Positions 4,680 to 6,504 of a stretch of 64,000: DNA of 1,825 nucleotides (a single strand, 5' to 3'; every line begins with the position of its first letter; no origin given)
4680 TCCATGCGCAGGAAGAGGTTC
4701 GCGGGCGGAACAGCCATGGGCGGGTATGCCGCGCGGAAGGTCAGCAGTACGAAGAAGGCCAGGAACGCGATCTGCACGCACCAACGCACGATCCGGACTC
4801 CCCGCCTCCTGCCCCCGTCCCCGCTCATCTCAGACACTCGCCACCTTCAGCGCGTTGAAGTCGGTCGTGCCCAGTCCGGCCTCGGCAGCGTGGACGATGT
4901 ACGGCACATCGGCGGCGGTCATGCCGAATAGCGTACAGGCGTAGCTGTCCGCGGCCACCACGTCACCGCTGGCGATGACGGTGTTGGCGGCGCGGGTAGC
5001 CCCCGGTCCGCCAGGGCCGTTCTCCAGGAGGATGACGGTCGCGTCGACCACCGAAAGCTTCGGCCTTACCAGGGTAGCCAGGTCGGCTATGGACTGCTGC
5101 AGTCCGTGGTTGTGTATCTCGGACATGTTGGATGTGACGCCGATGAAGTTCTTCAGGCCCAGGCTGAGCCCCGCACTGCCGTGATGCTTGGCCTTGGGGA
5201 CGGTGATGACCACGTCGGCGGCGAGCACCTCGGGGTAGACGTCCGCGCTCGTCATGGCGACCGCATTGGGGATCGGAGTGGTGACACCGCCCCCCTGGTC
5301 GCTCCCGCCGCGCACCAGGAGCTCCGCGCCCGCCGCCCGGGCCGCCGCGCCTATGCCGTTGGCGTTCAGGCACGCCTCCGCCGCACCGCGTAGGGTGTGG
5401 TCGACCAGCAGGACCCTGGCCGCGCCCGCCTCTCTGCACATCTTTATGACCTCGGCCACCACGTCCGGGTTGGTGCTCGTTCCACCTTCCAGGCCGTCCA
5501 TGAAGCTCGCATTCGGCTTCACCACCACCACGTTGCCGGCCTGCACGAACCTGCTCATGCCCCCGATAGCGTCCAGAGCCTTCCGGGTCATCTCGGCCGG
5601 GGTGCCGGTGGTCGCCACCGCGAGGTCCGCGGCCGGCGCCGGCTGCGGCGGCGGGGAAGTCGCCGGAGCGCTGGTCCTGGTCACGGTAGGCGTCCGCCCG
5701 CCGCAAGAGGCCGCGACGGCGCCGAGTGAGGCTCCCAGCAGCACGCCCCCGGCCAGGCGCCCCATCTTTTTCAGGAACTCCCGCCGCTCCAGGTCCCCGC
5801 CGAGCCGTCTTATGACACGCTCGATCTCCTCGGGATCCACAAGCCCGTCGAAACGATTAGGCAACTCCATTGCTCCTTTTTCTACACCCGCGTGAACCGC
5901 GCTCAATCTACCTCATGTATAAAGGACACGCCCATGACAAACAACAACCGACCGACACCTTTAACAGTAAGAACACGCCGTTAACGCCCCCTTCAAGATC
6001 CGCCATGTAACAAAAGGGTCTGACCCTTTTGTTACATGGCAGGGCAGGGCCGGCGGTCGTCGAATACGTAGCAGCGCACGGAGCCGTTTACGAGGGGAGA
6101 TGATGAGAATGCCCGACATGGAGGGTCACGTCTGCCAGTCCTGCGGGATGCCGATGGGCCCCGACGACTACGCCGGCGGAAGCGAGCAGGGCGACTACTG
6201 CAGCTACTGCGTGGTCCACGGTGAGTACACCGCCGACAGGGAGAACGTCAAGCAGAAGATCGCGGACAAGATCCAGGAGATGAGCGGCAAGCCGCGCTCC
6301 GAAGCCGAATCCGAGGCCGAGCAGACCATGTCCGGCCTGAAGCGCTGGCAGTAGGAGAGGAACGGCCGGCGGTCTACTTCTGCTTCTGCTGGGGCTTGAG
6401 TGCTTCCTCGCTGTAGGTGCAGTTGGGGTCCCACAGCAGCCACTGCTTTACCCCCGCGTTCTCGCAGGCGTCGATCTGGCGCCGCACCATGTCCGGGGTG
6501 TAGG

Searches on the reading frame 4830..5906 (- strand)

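Call 10: search_protein_families(library=pfam, proteins=[window:4830-5906:-])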
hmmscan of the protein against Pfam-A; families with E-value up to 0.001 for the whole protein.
window:4830-5906:- (358 aa): 1 family
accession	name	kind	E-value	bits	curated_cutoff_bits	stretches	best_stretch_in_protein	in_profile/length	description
PF04015.17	DUF362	-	1.8e-43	149.4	24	1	127-324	1-199/200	Domain of unknown function (DUF362)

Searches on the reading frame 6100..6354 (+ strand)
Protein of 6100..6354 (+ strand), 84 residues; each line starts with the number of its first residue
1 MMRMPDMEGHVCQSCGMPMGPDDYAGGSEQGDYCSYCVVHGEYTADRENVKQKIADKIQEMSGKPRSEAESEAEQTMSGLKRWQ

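Call 10: search_protein_families(library=pfam, proteins=[window:6100-6354:+])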
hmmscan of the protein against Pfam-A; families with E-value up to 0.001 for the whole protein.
window:6100-6354:+ (84 aa): 1 family
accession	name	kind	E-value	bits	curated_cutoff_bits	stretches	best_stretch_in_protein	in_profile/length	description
PF12674.12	Zn_ribbon_2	-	4.6e-16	59.7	22.5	1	11-84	1-81/81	Putative zinc ribbon domain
